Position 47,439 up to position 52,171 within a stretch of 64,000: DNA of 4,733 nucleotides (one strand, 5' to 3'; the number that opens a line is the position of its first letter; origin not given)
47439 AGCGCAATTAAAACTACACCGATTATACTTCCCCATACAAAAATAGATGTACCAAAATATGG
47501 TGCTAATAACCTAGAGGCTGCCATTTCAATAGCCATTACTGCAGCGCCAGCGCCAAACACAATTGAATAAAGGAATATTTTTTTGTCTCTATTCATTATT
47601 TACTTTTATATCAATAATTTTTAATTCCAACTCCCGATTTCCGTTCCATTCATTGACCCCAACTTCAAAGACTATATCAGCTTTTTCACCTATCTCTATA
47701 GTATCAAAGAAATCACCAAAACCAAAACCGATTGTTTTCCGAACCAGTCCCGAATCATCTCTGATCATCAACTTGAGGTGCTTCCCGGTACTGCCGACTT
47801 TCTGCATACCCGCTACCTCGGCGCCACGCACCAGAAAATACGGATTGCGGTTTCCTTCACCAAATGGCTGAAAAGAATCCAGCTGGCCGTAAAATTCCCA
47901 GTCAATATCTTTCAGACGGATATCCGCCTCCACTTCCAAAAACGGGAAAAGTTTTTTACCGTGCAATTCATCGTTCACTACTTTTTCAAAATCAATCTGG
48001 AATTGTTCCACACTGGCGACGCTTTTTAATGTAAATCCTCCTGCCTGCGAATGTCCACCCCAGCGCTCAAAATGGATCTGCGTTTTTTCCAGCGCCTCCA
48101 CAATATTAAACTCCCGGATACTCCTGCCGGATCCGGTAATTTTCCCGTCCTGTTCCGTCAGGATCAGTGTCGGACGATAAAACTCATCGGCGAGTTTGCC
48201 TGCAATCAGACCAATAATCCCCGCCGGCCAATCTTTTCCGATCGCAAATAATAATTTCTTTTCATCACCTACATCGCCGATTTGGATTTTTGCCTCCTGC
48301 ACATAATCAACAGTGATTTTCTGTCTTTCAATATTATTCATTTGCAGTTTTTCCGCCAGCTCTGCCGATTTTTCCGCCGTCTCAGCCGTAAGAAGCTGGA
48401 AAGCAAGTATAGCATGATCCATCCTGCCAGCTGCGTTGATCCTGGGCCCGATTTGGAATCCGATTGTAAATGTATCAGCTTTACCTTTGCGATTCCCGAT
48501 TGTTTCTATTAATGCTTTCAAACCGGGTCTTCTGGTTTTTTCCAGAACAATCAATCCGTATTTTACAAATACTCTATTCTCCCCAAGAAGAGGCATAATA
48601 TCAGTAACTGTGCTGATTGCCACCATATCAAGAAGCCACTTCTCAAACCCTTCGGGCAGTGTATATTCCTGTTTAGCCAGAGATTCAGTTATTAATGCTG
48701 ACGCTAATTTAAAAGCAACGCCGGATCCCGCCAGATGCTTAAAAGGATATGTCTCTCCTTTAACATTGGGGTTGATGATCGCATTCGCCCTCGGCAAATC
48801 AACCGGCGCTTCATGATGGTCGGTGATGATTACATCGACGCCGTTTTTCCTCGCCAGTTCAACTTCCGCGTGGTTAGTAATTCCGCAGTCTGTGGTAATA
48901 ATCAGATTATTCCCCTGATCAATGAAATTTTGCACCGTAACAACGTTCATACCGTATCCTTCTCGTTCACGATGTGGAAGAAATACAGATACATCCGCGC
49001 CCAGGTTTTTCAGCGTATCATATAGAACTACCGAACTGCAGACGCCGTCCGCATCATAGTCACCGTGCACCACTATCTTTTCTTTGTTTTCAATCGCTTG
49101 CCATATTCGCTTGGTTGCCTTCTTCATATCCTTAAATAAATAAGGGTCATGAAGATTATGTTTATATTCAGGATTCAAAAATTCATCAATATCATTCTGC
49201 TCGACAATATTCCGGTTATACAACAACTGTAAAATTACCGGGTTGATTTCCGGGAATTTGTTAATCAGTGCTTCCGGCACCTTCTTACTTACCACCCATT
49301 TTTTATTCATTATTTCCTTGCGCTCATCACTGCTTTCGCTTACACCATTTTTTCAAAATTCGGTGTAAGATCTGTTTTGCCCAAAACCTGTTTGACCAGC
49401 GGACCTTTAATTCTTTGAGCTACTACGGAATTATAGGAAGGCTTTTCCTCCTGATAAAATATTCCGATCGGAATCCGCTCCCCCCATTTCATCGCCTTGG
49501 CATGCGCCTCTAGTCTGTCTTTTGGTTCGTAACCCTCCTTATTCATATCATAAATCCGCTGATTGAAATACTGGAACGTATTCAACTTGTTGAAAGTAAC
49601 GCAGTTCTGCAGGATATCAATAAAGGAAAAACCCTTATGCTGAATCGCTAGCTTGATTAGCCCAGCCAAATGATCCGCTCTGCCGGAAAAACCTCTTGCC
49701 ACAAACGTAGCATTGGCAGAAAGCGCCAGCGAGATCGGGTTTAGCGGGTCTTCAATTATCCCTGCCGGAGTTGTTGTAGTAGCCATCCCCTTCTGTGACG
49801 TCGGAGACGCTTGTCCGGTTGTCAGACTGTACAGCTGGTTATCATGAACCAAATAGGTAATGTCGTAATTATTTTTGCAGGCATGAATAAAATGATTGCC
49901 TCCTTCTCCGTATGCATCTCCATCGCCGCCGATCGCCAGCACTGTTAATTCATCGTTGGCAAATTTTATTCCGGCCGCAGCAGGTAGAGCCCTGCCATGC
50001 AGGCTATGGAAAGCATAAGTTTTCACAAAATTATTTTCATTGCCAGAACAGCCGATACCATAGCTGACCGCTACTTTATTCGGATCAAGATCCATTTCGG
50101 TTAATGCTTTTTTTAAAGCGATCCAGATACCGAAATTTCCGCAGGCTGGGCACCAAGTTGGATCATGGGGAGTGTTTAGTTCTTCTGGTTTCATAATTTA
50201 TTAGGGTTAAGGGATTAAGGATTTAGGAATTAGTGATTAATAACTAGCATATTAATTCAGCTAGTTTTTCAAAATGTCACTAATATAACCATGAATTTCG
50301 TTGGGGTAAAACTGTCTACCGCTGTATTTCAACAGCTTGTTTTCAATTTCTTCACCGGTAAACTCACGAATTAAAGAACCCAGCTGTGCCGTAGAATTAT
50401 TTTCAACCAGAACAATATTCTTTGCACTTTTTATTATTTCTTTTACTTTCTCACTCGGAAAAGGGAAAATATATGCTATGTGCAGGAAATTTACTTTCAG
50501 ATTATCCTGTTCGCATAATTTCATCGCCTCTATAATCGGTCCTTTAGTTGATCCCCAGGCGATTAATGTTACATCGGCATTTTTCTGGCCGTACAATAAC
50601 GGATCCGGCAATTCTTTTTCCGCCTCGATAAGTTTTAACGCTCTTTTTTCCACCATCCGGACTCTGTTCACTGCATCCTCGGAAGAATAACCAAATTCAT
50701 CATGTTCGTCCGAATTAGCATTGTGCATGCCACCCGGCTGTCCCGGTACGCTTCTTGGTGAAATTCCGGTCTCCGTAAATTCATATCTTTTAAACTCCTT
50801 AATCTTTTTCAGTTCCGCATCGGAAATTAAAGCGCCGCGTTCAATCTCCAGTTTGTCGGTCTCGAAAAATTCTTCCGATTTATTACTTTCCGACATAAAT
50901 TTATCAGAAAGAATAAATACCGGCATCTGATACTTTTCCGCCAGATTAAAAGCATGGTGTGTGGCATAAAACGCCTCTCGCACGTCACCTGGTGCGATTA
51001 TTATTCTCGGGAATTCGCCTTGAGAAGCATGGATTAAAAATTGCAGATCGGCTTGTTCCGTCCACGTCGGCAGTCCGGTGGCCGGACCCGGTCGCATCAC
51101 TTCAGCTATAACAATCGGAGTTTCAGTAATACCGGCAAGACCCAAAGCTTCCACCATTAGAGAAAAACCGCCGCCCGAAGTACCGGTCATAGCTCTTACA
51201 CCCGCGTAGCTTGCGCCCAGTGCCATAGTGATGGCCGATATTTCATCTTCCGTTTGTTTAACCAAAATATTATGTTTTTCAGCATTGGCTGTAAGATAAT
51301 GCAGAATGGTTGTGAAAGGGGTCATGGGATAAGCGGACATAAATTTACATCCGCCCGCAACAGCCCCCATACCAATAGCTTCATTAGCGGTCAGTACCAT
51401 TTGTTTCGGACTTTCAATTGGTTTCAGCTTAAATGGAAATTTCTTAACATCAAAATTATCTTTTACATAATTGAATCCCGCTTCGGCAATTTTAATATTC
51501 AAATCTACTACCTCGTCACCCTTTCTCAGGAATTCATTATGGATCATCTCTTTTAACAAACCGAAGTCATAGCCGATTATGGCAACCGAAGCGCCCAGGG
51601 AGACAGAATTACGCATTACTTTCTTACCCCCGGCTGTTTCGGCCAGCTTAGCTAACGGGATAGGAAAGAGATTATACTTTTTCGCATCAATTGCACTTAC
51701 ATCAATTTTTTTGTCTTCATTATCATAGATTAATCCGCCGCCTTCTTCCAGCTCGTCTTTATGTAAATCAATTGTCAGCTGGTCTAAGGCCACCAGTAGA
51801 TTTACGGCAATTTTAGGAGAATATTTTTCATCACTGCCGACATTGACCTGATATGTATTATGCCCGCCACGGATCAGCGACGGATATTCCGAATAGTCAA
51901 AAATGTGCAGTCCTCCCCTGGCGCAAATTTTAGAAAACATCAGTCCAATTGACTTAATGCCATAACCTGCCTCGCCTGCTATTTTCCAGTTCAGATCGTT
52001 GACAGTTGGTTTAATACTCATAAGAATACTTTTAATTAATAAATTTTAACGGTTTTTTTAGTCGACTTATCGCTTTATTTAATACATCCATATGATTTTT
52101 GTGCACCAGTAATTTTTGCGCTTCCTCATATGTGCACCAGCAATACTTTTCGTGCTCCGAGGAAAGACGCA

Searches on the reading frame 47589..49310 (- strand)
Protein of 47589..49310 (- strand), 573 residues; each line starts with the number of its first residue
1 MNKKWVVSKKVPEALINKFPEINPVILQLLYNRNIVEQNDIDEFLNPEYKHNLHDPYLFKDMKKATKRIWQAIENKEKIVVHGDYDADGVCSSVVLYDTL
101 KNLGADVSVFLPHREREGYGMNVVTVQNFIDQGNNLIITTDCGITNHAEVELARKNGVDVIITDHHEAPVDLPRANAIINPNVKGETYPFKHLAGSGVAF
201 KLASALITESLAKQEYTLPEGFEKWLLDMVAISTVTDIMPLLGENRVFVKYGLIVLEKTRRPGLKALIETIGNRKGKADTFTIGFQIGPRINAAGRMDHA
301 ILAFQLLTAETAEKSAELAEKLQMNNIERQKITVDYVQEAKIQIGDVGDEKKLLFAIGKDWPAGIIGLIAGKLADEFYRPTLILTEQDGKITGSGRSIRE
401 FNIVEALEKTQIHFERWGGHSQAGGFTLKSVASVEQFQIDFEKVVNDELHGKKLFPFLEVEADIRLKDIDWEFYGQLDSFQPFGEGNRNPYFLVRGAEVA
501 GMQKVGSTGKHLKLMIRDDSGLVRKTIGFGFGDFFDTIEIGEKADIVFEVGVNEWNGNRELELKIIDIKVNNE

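Call 87: search_protein_families(library=pfam, proteins=[window:47589-49310:-], max_evalue=0.0001)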
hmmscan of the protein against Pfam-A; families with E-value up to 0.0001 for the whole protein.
window:47589-49310:- (573 aa): 3 families
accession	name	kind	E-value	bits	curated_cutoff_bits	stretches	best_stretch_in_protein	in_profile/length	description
PF17768.7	RecJ_OB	-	7.6e-27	93.9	27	1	461-567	2-107/107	RecJ OB domain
PF01368.27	DHH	-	1.2e-26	93.9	28.1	1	78-231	1-122/125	DHH family, N-terminal domain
PF02272.25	DHHA1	-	9.1e-12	45.8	25.9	1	352-445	3-100/102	DHHA1 domain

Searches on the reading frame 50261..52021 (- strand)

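Call 87: search_protein_families(library=pfam, proteins=[window:50261-52021:-], max_evalue=0.0001)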
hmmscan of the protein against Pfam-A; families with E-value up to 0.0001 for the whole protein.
window:50261-52021:- (586 aa): 4 families
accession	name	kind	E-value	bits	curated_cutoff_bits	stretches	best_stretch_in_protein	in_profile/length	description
PF01855.24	POR_N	-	4.4e-56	190.6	27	1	219-458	2-230/231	Pyruvate flavodoxin/ferredoxin oxidoreductase, thiamine diP-bdg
PF01558.24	POR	-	2.2e-32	113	27.4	1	18-183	1-172/173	Pyruvate ferredoxin/flavodoxin oxidoreductase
PF17147.9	PFOR_II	-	2.8e-10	40.9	27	1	482-555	1-75/102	Pyruvate:ferredoxin oxidoreductase core domain II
PF02780.25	Transketolase_C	-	4.6e-08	33.4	25.9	1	479-564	7-93/124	Transketolase, C-terminal domain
